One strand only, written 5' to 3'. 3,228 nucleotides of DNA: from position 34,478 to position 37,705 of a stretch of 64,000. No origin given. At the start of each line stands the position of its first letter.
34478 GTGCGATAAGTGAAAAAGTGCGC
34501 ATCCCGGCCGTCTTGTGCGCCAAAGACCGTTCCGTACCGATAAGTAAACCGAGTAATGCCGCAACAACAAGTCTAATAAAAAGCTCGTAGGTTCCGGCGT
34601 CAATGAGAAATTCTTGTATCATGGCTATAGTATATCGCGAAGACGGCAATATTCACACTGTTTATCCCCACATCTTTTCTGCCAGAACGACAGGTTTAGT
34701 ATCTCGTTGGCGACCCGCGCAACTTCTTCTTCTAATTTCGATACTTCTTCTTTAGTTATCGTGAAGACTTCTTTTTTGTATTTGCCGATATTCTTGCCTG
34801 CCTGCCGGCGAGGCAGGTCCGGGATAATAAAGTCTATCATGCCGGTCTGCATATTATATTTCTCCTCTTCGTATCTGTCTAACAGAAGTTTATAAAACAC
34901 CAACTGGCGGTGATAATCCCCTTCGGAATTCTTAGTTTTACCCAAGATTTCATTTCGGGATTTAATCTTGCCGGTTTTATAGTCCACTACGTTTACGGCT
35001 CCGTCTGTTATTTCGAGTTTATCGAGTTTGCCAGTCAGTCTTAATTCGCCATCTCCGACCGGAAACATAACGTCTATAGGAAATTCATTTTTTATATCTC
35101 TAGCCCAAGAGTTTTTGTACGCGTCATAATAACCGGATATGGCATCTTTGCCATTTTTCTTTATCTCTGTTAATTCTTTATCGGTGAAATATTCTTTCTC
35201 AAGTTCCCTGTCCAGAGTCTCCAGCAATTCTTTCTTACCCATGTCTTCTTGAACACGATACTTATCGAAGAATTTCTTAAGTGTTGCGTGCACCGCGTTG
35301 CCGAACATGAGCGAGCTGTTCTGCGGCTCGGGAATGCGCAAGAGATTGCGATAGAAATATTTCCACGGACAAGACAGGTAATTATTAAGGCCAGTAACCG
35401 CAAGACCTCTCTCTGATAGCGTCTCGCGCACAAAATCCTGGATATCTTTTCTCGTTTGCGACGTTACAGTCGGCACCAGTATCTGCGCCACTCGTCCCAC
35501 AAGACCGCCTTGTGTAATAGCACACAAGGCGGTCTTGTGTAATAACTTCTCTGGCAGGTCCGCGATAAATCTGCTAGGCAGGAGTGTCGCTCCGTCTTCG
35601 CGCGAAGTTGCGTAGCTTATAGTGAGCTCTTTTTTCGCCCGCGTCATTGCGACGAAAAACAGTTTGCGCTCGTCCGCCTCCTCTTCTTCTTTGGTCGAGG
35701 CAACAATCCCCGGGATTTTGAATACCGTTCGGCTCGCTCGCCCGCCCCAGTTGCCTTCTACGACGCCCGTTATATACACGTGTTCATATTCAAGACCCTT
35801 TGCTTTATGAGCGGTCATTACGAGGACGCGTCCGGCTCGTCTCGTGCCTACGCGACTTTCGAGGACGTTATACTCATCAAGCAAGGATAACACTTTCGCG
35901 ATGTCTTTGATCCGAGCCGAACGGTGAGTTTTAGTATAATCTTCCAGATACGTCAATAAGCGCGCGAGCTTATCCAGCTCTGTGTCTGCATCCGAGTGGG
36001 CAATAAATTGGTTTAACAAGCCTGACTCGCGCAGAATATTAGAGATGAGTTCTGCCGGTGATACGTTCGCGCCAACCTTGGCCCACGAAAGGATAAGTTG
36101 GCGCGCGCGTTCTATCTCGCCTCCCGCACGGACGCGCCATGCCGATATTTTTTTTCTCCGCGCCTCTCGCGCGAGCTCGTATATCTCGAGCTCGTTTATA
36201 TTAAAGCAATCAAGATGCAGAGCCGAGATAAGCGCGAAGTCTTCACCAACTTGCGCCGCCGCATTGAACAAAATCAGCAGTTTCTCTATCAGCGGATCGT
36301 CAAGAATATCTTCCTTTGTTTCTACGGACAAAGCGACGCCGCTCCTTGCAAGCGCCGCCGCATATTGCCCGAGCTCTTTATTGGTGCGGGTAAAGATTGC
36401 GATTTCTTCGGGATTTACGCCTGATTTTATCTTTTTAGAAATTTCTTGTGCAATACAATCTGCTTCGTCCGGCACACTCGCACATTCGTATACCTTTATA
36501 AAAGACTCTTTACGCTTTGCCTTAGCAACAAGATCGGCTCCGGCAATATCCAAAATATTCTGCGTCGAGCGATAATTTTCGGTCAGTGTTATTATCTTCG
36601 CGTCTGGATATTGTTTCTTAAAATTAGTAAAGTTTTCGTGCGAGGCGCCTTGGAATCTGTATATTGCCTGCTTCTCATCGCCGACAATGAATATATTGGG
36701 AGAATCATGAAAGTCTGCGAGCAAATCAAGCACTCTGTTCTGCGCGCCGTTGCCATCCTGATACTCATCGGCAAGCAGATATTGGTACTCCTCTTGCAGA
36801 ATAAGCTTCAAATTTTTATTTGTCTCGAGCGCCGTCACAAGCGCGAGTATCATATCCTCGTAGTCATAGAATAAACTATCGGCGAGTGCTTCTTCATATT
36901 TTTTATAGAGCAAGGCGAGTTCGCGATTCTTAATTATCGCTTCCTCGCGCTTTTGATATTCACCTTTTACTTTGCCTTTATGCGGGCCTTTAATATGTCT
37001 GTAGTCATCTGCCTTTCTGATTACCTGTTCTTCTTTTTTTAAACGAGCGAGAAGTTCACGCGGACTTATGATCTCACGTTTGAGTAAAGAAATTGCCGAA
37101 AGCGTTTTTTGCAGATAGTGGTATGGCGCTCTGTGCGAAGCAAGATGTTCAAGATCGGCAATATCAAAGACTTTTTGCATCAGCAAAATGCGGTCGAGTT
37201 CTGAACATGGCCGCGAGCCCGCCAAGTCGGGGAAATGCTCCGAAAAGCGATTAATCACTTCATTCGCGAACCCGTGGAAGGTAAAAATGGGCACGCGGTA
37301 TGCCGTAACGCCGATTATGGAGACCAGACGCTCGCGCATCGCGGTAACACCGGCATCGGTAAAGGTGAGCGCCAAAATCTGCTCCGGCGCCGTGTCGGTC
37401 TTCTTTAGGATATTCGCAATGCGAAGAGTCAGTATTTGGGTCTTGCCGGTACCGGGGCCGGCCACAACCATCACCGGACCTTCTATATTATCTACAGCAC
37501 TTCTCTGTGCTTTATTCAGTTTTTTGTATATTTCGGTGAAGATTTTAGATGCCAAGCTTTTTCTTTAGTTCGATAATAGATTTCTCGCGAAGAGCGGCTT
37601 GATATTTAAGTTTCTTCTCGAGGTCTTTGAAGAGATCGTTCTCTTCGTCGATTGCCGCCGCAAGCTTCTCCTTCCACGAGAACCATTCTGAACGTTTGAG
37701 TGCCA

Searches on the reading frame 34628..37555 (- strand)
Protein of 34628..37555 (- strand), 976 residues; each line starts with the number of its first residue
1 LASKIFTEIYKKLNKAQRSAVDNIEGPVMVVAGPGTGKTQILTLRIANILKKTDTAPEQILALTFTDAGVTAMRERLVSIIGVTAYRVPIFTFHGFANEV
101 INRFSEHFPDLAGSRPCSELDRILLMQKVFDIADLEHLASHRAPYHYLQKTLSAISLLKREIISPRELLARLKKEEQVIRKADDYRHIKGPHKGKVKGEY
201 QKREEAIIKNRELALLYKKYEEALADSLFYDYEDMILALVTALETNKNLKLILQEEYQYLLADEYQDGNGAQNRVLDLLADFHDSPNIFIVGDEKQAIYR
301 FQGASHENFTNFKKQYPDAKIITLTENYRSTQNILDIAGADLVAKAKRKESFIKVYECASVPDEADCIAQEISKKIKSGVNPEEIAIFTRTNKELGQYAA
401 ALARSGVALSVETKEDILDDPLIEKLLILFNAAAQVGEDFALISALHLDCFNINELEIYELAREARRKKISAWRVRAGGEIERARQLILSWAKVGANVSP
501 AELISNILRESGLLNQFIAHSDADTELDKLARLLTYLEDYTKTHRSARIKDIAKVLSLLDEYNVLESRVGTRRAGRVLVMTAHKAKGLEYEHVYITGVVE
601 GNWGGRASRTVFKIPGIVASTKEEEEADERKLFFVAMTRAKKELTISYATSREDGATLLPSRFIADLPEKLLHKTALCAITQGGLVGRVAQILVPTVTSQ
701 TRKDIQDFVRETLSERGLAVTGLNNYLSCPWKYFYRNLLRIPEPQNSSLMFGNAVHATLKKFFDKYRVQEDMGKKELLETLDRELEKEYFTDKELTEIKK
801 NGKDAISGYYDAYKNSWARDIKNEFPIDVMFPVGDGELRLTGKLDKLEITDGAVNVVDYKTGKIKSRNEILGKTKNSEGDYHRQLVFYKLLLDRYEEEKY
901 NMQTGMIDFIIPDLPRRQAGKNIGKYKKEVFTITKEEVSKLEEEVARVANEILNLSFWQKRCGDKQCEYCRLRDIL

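Call 77: search_protein_families(library=pfam, proteins=[window:34628-37555:-], max_evalue=0.00001)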
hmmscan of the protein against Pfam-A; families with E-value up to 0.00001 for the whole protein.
window:34628-37555:- (976 aa): 6 families
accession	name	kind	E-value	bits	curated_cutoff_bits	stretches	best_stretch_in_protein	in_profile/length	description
PF00580.27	UvrD-helicase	-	3.1e-59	201.3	23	1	13-317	1-271/271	UvrD/REP helicase N-terminal domain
PF13361.12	UvrD_C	-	2.8e-33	116.2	25.6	2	483-650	231-349/350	UvrD-like helicase C-terminal domain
PF12705.13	PDDEXK_1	-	6.8e-31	108.5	22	1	718-975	2-245/247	PD-(D/E)XK nuclease superfamily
PF13245.12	AAA_19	-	9.2e-16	58.7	25.1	1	17-301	1-133/134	AAA domain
PF13538.12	UvrD_C_2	-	1e-09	38.5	27.4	0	621-646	26-51/52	UvrD-like helicase C-terminal domain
PF01443.25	Viral_helicase1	-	6.3e-06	26.6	21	0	619-646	197-226/228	Viral superfamily 1 RNA helicase core domain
